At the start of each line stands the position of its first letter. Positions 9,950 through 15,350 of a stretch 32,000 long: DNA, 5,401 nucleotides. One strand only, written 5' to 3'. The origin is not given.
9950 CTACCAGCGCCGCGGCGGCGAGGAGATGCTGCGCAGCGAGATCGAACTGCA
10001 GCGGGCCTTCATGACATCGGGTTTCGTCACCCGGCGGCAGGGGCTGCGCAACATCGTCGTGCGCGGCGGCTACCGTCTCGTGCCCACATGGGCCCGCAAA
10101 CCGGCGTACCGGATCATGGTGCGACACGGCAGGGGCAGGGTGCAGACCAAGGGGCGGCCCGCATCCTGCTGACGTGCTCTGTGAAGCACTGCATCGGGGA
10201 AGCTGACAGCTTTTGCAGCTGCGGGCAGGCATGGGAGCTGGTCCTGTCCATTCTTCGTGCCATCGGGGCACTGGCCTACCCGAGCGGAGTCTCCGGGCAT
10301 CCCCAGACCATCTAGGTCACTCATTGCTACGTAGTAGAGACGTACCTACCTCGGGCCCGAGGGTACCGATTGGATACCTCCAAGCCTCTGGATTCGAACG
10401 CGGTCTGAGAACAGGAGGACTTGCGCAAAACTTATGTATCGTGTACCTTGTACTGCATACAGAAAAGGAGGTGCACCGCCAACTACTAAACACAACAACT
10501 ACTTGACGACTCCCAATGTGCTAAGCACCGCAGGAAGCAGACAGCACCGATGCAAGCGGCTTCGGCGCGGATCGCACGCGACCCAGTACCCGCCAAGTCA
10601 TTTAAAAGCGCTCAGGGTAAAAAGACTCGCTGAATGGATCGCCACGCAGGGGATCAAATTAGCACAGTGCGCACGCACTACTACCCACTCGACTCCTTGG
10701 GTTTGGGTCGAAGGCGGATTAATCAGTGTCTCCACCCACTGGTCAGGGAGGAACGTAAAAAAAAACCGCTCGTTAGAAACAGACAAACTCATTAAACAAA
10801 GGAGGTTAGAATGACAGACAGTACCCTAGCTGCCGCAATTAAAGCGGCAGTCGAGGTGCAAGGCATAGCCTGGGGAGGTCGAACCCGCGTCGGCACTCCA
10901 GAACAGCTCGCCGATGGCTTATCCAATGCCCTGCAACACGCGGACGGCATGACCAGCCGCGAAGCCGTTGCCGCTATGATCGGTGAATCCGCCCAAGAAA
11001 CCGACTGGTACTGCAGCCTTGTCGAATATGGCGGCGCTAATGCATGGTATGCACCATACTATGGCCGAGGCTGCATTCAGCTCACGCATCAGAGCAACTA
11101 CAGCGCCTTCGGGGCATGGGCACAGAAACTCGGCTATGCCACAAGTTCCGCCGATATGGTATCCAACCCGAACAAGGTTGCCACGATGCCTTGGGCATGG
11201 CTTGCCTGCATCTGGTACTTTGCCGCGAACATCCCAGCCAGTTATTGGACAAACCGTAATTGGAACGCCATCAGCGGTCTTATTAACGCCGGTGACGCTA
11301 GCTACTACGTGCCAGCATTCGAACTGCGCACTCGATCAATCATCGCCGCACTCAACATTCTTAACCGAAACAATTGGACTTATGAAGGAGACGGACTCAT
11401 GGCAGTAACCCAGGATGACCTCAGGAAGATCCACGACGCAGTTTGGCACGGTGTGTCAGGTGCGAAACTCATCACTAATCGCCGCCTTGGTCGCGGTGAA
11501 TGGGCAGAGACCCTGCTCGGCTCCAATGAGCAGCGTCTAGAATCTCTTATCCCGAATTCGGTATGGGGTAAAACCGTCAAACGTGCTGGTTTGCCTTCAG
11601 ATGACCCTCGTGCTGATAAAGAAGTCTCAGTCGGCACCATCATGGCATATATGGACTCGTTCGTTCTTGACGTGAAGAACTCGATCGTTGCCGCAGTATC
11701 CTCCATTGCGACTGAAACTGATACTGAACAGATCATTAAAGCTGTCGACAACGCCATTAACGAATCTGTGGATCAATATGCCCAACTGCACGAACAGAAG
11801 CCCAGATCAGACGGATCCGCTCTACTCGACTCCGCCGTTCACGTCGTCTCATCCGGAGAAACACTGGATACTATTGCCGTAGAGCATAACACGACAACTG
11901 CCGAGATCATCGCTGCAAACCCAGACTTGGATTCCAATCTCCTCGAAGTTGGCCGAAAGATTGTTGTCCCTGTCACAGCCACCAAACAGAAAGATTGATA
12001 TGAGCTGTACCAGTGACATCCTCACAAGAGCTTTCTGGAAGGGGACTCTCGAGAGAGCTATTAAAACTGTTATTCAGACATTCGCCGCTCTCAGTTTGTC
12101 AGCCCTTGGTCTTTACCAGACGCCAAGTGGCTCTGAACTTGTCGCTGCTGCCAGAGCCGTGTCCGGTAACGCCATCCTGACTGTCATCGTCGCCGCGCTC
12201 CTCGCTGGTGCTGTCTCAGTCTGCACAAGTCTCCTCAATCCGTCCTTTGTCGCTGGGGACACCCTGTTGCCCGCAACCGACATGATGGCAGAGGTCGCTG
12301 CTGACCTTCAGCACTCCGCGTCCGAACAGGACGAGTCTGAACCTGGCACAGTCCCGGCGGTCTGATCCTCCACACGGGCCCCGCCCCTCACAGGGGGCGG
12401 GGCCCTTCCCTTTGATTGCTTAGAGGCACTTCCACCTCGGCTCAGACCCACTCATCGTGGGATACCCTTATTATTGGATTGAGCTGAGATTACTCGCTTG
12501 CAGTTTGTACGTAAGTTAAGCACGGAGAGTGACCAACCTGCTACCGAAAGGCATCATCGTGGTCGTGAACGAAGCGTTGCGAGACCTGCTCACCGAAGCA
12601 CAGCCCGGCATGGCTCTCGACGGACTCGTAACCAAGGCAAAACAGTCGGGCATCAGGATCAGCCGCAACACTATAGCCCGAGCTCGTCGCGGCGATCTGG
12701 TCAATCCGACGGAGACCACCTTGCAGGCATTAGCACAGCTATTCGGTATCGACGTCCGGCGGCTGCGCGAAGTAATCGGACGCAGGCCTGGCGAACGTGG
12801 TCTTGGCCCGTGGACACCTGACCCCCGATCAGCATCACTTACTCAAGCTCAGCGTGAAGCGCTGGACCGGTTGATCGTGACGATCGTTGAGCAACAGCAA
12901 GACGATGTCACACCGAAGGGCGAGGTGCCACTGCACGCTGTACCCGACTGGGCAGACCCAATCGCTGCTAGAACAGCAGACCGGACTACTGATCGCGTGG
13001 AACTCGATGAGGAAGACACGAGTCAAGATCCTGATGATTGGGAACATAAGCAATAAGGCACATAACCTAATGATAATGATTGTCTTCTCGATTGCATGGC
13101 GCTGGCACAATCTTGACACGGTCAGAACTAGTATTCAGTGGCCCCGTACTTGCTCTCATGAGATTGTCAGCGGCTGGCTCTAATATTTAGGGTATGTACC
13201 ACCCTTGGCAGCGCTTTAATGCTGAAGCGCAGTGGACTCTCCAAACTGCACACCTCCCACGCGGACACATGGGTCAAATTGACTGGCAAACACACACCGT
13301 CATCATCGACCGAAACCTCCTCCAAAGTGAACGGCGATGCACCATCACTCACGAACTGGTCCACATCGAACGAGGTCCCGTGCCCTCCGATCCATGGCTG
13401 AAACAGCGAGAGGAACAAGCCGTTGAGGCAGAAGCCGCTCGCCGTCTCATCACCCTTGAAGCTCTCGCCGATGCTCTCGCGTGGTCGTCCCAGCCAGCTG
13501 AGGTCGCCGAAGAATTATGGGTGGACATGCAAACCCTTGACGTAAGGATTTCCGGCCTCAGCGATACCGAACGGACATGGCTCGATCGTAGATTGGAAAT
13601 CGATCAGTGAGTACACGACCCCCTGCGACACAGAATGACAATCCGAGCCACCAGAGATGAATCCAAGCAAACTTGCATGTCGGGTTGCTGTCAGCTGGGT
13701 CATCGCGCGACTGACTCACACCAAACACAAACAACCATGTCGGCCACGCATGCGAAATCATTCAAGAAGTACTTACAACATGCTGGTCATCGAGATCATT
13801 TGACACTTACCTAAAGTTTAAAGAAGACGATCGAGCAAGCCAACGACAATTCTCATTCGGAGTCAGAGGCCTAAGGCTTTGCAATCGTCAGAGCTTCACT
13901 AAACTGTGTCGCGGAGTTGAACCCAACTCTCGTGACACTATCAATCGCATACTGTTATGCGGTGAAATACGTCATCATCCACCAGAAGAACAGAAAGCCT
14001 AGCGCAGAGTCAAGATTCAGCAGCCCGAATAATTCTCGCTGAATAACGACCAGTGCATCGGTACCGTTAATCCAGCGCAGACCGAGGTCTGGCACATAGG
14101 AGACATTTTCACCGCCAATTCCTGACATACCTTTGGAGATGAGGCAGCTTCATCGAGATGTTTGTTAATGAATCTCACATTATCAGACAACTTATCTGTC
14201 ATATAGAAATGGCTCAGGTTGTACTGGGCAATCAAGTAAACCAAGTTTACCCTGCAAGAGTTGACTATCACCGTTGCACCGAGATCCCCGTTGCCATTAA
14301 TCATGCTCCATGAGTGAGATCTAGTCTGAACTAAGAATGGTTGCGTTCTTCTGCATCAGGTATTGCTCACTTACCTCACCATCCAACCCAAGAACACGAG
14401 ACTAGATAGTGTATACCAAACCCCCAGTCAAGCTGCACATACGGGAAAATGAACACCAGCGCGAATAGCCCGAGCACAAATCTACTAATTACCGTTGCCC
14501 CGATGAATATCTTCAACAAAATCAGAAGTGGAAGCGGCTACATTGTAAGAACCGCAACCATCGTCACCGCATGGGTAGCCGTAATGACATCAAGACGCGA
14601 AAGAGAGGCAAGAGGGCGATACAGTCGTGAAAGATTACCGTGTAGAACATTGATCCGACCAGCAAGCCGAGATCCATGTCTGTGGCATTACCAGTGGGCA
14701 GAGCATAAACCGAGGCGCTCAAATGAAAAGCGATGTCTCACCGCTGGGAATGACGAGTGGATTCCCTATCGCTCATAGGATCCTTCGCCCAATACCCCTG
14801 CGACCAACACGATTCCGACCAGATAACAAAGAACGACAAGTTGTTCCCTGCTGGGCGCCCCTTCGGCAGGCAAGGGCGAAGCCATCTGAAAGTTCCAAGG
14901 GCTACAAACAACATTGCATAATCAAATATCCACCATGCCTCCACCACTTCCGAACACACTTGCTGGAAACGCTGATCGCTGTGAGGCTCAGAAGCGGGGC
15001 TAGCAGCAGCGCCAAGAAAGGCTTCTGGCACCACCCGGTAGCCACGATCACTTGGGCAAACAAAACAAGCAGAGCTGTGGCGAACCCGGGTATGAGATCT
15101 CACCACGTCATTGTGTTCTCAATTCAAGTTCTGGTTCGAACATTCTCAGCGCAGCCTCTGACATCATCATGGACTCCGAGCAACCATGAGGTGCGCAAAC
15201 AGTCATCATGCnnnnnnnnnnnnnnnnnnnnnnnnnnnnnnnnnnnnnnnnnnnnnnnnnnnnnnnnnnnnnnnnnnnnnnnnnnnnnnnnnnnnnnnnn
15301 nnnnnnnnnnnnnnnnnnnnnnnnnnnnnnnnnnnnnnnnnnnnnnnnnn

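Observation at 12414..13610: XRE repressor + minimal ImmA/IrrE protease pair directly downstream of an orphan lysis cassette: candidate signal-gated lysis switch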

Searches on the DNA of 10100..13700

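Call 38: search_rna_families(source=window, start=10100, end=13700, threshold=evalue, max_evalue=1)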
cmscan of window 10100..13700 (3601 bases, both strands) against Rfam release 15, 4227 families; matches with E-value up to 1: 0.
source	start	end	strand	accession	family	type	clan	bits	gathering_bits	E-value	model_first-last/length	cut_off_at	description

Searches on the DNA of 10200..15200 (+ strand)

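Call 11: search_dna_similar(query=window:10200-15200:+, collection=phages, mode=distant)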
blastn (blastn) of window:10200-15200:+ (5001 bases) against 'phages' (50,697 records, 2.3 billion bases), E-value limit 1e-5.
Records with a match: 2; places in all: 2; records where one place covers at least 80% of the query: 0.
Best place of each record, by identity: 60-80% 2.
By first word of the organism name: Rhodococcus 2.
By host as written in the record: Rhodococcus opacus 2.
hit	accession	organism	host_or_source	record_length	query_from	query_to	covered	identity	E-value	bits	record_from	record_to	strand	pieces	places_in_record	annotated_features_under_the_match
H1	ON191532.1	Rhodococcus phage Mbo4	Rhodococcus opacus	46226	3106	3194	2%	76.7%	6e-6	62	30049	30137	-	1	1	metallopeptidase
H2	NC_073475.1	Rhodococcus phage Mbo4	Rhodococcus opacus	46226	3106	3194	2%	76.7%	6e-6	62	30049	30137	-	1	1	metallopeptidase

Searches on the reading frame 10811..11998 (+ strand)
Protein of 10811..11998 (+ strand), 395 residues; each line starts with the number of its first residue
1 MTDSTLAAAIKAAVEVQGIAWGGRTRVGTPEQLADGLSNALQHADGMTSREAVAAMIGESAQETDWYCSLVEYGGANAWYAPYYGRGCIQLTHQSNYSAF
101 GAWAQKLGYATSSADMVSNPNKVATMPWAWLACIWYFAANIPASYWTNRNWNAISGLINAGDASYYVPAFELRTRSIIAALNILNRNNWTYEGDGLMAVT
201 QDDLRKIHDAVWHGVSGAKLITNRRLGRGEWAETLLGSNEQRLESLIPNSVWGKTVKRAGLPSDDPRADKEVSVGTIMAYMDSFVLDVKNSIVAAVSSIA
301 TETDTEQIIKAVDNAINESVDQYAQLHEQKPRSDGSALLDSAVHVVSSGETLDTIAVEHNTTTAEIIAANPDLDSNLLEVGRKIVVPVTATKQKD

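Call 3: search_protein_families(library=pfam, proteins=[window:10811-11998:+], max_evalue=1)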
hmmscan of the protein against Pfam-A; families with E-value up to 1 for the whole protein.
window:10811-11998:+ (395 aa): 8 families
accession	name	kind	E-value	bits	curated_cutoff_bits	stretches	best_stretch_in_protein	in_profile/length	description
PF01476.26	LysM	-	3.2e-10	40.2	20.9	1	344-387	1-43/43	LysM domain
PF00182.24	Glyco_hydro_19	-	5.4e-05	23.5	25.5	1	76-138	100-155/232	Chitinase class I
PF18013.6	Phage_lysozyme2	-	0.0023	18.5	28.2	1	49-115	16-76/140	Phage tail lysozyme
PF23457.1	LysM2_NFP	-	0.0082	16.6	36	1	354-388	21-55/56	NFP LysM2 domain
PF05489.18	Phage_tail_X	-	0.013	15.5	22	1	348-392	7-57/60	Phage Tail Protein X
PF20304.3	Sp-CxC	-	0.02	15.3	27.5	0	311-334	3-26/63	Small protein from certain CxC ATPase-based DNA modification systems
PF03540.19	TAF10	-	0.083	13.5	28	1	244-293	12-56/102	Transcription initiation factor TFIID 23-30kDa subunit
PF23472.1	LysM2_CERK1_LYK3_4_5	-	0.13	12.6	27.4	1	344-388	8-55/56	LYK3/4/5 LysM2 domain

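Call 4: search_protein_families(library=phrogs, proteins=[window:10811-11998:+], max_evalue=0.1)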
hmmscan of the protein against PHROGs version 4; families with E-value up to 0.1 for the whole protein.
window:10811-11998:+ (395 aa): 14 families
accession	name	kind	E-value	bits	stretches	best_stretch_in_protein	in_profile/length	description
phrog_9506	-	lysis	5.4e-15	56.9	1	32-148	22-154/330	endolysin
phrog_317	-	lysis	5.8e-13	49.8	1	31-210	210-388/492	endolysin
phrog_181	-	lysis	7.5e-12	46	1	82-168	441-514/769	endolysin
phrog_1519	-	lysis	1.2e-09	38.9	1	80-165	279-364/502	endolysin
phrog_14712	-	moron, auxiliary metabolic gene and host takeover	6.8e-08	33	1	83-165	93-173/322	chitinase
phrog_29753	-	unknown function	5.5e-07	30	1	67-120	261-312/374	-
phrog_34417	-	unknown function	9.1e-07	29.4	1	83-164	91-175/326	-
phrog_512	-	unknown function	2.9e-06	28.1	1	39-115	63-140/199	-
phrog_4602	-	other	8.5e-06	26.8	1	343-394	36-87/220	transglycosylase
phrog_14642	-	lysis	8.3e-05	23.1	1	341-391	26-75/215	endolysin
phrog_46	-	tail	0.0006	20.8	1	343-393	9-65/130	baseplate hub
phrog_26317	-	unknown function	0.0096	16.9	1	83-162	29-100/119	-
phrog_7348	-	lysis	0.036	11.8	1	303-388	2062-2151/2564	endolysin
phrog_1014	-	unknown function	0.043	13.4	1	284-369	45-126/567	-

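Call 27: search_dna_similar(query=window:10811-11995:+, collection=phages, mode=protein, max_rows=20)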
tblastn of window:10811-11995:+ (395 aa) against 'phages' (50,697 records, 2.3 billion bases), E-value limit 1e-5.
Records with a match: 78; places in all: 78; records where one place covers at least 80% of the query: 0.
Best place of each record, by identity: <60% 78.
By first word of the organism name: Mycobacterium 64; Gordonia 13; Rhizobium 1.
By host as written in the record: Mycobacterium smegmatis mc2 155 41; Gordonia terrae 3612 13; Mycobacterium smegmatis mc#155 9; Mycobacterium smegmatis mc2155 2; Mycobacterium sp. 2; - 2; Rhizobium phaseoli I1_18 1; Mycolicibacterium smegmatis mc(2)155 1; and 7 more.
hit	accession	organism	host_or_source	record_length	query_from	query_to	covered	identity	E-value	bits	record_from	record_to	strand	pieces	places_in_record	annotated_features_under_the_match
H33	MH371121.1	Mycobacterium phage Phranny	Mycobacterium smegmatis mc2 155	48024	37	261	57%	24.4%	2e-7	59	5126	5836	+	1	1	12: lysin A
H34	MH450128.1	Mycobacterium phage Reba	Mycobacterium smegmatis mc2 155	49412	37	261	57%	24.4%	2e-7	59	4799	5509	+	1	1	12: lysin A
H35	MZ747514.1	Mycobacterium phage HaveUMetTed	Mycobacterium smegmatis mc2 155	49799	37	261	57%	24.4%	2e-7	59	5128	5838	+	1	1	12: lysin A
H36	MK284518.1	Mycobacterium phage ACFishhook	Mycobacterium smegmatis mc#155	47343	37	261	57%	24.4%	4e-7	58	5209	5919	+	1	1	8: lysin A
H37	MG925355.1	Mycobacterium phage OlanP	Mycobacterium smegmatis mc2 155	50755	37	261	57%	24.0%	8e-7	57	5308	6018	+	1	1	11: lysin A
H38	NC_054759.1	Mycobacterium phage PurpleHaze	Mycobacterium smegmatis mc2 155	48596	37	261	57%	24.0%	9e-7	57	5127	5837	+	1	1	11: endolysin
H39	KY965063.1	Mycobacterium phage PurpleHaze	Mycobacterium smegmatis mc2 155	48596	37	261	57%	24.0%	9e-7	57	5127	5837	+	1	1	11: lysin A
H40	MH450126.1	Mycobacterium phage PhishRPhriends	Mycobacterium smegmatis mc2 155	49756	37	261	57%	24.0%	9e-7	57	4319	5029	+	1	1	10: lysin A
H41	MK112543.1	Mycobacterium Phage Kalb97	Mycobacterium smegmatis mc2 155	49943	37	261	57%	24.0%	9e-7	57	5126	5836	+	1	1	12: lysin A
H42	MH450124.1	Mycobacterium phage Marius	Mycobacterium smegmatis mc2 155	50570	37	261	57%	24.0%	9e-7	57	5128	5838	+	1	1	12: lysin A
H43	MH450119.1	Mycobacterium phage Kalnoky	Mycobacterium smegmatis mc2 155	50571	37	261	57%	24.0%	9e-7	57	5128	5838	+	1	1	12: lysin A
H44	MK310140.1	Mycobacterium phage Gemma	Mycobacterium smegmatis mc2 155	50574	37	261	57%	24.0%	9e-7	57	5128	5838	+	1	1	11: lysin A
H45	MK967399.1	Mycobacterium phage Groupthink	Mycobacterium smegmatis mc2 155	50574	37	261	57%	24.0%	9e-7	57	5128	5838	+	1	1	12: lysin A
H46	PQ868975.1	Mycobacterium phage Pawn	Mycobacterium smegmatis mc#155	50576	37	261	57%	24.0%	9e-7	57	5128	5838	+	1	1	11: lysin A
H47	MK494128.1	Mycobacterium phage Heliosoles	Mycobacterium smegmatis mc#155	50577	37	261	57%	24.0%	9e-7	57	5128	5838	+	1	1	11: lysin A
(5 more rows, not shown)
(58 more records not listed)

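Call 39: find_homologous_proteins(query=window:10811-11995:+, max_evalue=1e-10)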
Query window:10811-11995:+ (395 aa): 56 proteins with E <= 1e-10 among 8000 candidates.
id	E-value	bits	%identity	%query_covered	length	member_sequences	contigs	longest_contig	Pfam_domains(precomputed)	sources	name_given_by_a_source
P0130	5.6e-261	883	100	100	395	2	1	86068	PF01476.27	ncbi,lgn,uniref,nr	ncbi:chitinase [Propionibacterium ruminifibrarum]|uniref:Chitinase n=1 Tax=Propionibacterium ruminif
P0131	3.1e-173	595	69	97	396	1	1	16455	PF01476.27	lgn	-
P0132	1.6e-122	428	55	98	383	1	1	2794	PF00182.25,PF01476.27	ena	-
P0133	7.0e-116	406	53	98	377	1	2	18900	PF00182.25,PF01476.27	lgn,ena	-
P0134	2.3e-115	404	52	98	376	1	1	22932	PF01476.27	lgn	-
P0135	1.6e-100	355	51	97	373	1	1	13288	PF01476.27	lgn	-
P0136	6.6e-97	343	49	100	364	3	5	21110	PF01476.27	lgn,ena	-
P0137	1.0e-96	343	48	98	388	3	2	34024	PF01476.27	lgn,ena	-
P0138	1.0e-94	336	48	97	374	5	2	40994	PF00182.25,PF01476.27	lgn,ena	-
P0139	3.0e-93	331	46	99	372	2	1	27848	PF01476.27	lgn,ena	-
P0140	5.1e-83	298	45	98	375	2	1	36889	PF01476.27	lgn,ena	-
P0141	6.1e-78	281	43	98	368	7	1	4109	PF01476.27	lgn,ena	-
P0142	2.7e-63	233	38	99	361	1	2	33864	PF01476.27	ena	-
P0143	3.0e-63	233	39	98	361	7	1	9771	PF01476.27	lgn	-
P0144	5.1e-63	232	38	97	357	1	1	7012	PF01476.27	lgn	-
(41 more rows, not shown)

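Call 40: find_encoding_contigs(protein=P0134, flank=10000, max_places=2)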
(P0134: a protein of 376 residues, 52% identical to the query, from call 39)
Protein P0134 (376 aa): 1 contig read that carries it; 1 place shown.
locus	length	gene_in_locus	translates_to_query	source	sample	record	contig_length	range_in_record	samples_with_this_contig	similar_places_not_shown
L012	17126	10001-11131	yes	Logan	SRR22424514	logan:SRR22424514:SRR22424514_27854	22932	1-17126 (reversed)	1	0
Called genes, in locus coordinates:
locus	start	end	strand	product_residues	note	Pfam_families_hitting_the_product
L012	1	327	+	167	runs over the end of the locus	PF25595:Phage_TTP_16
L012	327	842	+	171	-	-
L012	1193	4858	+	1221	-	PF10145:PhageMin_Tail, PF16901:DAO_C (faint)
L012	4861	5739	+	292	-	-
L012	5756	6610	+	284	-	-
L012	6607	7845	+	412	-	-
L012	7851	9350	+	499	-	-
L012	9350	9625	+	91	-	-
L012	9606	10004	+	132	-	-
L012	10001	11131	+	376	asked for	PF01476:LysM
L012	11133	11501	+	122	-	-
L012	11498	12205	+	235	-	-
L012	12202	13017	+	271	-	PF03009:GDPD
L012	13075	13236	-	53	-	-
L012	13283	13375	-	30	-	-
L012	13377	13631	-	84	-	-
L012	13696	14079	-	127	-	-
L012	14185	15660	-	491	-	PF00176:SNF2-rel_dom, PF00271:Helicase_C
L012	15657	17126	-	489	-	?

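Call 41: find_encoding_contigs(protein=P0133, flank=10000, max_places=2)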
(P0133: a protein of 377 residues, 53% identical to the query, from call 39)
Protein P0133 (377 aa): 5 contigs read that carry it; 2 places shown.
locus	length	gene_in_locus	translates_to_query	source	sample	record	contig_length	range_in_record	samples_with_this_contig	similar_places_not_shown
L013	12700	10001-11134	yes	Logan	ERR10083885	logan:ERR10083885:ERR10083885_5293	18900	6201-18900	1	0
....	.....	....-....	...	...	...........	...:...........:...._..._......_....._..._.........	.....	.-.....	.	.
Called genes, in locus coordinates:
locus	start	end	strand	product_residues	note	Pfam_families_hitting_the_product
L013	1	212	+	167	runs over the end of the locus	PF25595:Phage_TTP_16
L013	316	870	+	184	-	-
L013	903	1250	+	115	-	-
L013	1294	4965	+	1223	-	PF10145:PhageMin_Tail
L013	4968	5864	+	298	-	-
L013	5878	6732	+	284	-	-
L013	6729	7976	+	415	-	-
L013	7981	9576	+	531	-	-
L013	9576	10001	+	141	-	-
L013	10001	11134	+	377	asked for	PF00182:Glyco_hydro_19 (faint), PF01476:LysM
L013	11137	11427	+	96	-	-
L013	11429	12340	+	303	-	-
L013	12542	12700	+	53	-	?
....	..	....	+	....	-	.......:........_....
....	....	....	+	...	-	-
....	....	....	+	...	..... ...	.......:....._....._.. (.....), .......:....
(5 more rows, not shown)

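Call 42: find_encoding_contigs(protein=P0137, flank=10000, max_places=2)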
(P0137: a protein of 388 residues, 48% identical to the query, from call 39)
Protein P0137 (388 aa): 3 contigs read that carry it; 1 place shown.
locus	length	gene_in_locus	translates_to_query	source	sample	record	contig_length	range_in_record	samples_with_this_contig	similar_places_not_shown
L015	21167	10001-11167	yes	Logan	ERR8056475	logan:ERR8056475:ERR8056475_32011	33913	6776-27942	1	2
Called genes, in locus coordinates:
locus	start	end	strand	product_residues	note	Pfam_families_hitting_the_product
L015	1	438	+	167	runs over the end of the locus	PF25595:Phage_TTP_16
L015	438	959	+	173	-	-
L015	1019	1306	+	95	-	-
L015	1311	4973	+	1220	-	PF10145:PhageMin_Tail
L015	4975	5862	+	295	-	-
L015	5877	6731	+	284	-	-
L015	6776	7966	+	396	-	-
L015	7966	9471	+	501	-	-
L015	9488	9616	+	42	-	-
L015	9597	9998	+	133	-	-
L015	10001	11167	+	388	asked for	PF01476:LysM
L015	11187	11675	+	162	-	-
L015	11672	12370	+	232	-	-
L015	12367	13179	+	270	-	PF03009:GDPD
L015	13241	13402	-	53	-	-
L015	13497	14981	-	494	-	PF00176:SNF2-rel_dom, PF00271:Helicase_C (weak)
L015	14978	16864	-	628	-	PF13481:AAA_25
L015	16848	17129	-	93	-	-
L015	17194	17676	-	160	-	-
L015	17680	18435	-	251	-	PF13479:AAA_24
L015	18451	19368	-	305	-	PF12705:PDDEXK_1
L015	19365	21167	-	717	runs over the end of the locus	PF01612:DNA_pol_A_exo1, PF00476:DNA_pol_A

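Call 78: find_related_loci(query=window:10811-11995:+, collection=viral_contigs, flank=8000)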
Query window:10811-11995:+ (395 aa) in viral_contigs; peptide patterns used: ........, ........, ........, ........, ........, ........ (x = any residue, [..] = any of these).
No stretch of DNA in the collection matches any of the patterns.

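Call 83: search_protein_families(library=padloc, proteins=[window:10811-11998:+], max_evalue=0.01)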
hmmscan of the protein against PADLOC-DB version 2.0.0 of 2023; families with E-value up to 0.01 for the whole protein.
window:10811-11998:+ (395 aa): 0 families

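Call 84: search_protein_families(library=ncbifam, proteins=[window:10811-11998:+], max_evalue=0.01)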
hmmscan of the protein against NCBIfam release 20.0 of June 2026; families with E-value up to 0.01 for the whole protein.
window:10811-11998:+ (395 aa): 3 families
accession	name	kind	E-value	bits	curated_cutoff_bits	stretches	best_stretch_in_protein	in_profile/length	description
NF052398.1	Agg_Promo_Fact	equivalog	0.0029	17.8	170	1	336-392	27-79/202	aggregation-promoting factor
NF050804.1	CellDivDipMCaul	equivalog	0.0029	16.4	900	1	343-392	310-359/634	cell division endopeptidase DipM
NF041208.1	celldiv_DipM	equivalog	0.0068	15.7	740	0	311-391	158-232/419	cell division endopeptidase DipM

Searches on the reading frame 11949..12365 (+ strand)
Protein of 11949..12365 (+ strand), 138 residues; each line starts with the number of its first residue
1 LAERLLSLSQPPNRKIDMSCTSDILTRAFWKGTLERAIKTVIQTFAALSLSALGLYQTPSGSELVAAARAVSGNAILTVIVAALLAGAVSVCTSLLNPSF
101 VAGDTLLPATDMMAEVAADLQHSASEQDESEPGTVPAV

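Call 3: search_protein_families(library=pfam, proteins=[window:11949-12365:+], max_evalue=1)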
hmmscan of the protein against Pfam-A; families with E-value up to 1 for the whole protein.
window:11949-12365:+ (138 aa): 1 family
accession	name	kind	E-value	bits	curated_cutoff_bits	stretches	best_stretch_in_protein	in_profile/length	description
PF16945.10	Phage_r1t_holin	-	0.005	17.3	26.9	1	26-59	1-35/72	Putative lactococcus lactis phage r1t holin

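Call 4: search_protein_families(library=phrogs, proteins=[window:11949-12365:+], max_evalue=0.1)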
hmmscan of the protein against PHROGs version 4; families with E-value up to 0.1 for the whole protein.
window:11949-12365:+ (138 aa): 1 family
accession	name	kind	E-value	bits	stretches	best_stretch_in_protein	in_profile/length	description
phrog_443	-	lysis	7.3e-13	50.2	1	22-112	4-80/127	holin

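Call 83: search_protein_families(library=padloc, proteins=[window:11997-12365:+], max_evalue=0.01)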
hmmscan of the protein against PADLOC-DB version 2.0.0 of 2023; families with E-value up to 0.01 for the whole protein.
window:11997-12365:+ (122 aa): 0 families

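Call 84: search_protein_families(library=ncbifam, proteins=[window:11997-12365:+], max_evalue=0.01)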
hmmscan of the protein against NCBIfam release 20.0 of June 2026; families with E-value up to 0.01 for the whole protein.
window:11997-12365:+ (122 aa): 0 families
